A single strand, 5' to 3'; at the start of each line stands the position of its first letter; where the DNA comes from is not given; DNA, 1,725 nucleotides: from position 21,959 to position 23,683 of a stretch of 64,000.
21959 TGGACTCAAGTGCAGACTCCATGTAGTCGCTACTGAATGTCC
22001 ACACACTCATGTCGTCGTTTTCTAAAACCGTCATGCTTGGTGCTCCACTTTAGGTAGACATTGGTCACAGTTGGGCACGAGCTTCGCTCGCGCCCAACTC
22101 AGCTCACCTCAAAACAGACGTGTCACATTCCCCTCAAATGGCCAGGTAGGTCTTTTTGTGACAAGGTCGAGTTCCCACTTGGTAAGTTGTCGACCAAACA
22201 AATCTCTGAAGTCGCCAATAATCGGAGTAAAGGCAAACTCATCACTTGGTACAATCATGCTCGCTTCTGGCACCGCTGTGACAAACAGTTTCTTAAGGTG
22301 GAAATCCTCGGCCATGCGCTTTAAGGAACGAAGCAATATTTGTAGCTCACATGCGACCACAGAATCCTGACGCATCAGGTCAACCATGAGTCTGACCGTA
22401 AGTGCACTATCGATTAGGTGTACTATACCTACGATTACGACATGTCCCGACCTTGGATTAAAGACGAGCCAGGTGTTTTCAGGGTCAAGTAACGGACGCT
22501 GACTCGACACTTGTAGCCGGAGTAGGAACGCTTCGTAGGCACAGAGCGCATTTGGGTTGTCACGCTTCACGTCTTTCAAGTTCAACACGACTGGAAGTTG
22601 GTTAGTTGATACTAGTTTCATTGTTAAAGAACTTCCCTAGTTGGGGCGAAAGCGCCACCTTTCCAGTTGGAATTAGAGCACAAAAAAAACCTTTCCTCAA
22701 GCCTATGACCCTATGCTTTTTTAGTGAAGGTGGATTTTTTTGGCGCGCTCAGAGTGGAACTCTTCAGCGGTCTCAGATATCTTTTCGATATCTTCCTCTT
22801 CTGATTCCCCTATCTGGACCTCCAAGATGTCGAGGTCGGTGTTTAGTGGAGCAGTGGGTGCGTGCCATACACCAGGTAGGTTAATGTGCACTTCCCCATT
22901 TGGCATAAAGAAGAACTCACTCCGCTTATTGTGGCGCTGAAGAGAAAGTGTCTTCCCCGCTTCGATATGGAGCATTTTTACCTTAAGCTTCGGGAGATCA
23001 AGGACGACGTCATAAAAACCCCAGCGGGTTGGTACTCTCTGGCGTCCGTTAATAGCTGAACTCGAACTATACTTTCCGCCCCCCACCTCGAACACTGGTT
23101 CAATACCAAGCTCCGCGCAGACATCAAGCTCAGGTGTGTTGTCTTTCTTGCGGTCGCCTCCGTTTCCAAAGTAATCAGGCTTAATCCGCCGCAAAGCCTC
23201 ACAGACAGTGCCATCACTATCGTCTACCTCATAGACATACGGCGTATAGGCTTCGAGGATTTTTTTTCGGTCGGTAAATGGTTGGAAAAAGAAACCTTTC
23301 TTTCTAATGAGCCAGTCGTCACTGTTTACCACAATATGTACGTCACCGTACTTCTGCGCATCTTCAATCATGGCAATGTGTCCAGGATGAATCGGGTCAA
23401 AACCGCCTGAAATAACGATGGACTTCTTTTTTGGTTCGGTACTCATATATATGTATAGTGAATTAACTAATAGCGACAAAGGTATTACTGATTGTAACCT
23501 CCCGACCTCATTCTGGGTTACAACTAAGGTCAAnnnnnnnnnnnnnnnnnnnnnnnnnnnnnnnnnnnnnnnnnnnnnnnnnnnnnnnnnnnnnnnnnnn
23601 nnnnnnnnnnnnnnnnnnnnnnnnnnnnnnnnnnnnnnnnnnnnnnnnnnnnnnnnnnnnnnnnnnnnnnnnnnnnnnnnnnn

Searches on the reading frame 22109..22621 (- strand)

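Call 3: search_protein_families(library=pfam, proteins=[window:22109-22621:-], max_evalue=0.01)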
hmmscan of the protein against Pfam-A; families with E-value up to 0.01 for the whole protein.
window:22109-22621:- (170 aa): 0 families

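Call 14: search_protein_families(library=ncbifam, proteins=[window:22109-22621:-], max_evalue=0.1)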
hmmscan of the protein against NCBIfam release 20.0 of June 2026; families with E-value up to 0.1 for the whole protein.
window:22109-22621:- (170 aa): 1 family
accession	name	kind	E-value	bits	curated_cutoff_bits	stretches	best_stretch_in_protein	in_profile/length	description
NF001601.0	PRK00394.2-6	equivalog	0.039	13.4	316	1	44-98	47-100/181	TATA-box-binding protein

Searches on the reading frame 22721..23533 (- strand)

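Call 3: search_protein_families(library=pfam, proteins=[window:22721-23533:-], max_evalue=0.01)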
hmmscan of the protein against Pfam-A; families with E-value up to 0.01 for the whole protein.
window:22721-23533:- (270 aa): 2 families
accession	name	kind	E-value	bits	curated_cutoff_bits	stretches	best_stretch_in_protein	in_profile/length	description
PF01467.32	CTP_transf_like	-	4.4e-09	37.1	21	1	42-131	3-93/133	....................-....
PF01050.24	MannoseP_isomer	-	1.4e-08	35.3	23.6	1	165-218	10-63/116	Mannose-6-phosphate isomerase C-terminal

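Call 67: search_protein_families(library=ncbifam, proteins=[window:22721-23533:-], max_evalue=0.00001)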
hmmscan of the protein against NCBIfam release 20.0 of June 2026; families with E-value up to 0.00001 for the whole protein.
window:22721-23533:- (270 aa): 6 families
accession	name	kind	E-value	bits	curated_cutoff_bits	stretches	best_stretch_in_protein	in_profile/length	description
TIGR02199.1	rfaE_dom_II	equivalog_domain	1.6e-13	50.7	181.5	1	35-145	9-123/144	D-glycero-beta-D-manno-heptose 1-phosphate adenylyltransferase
NF001985.0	PRK00777.1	subfamily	5.2e-10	39.6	104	1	35-96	3-65/157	pantetheine-phosphate adenylyltransferase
TIGR00125.1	cyt_tran_rel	domain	9.1e-10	38.6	27.7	1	39-97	2-60/65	adenylyltransferase/cytidyltransferase family protein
NF008454.0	PRK11316.1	equivalog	7.1e-09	34.8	521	1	36-133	340-440/475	bifunctional D-glycero-beta-D-manno-heptose-7-phosphate kinase/D-glycero-beta-D-manno-heptose 1-phosphate adenylyltransferase HldE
TIGR01518.1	g3p_cytidyltrns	equivalog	2.1e-07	31.1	165.4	1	39-102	1-64/125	glycerol-3-phosphate cytidylyltransferase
TIGR01479.1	GMP_PMI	equivalog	7.3e-07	28.3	372.95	1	164-217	356-409/467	mannose-1-phosphate guanylyltransferase/mannose-6-phosphate isomerase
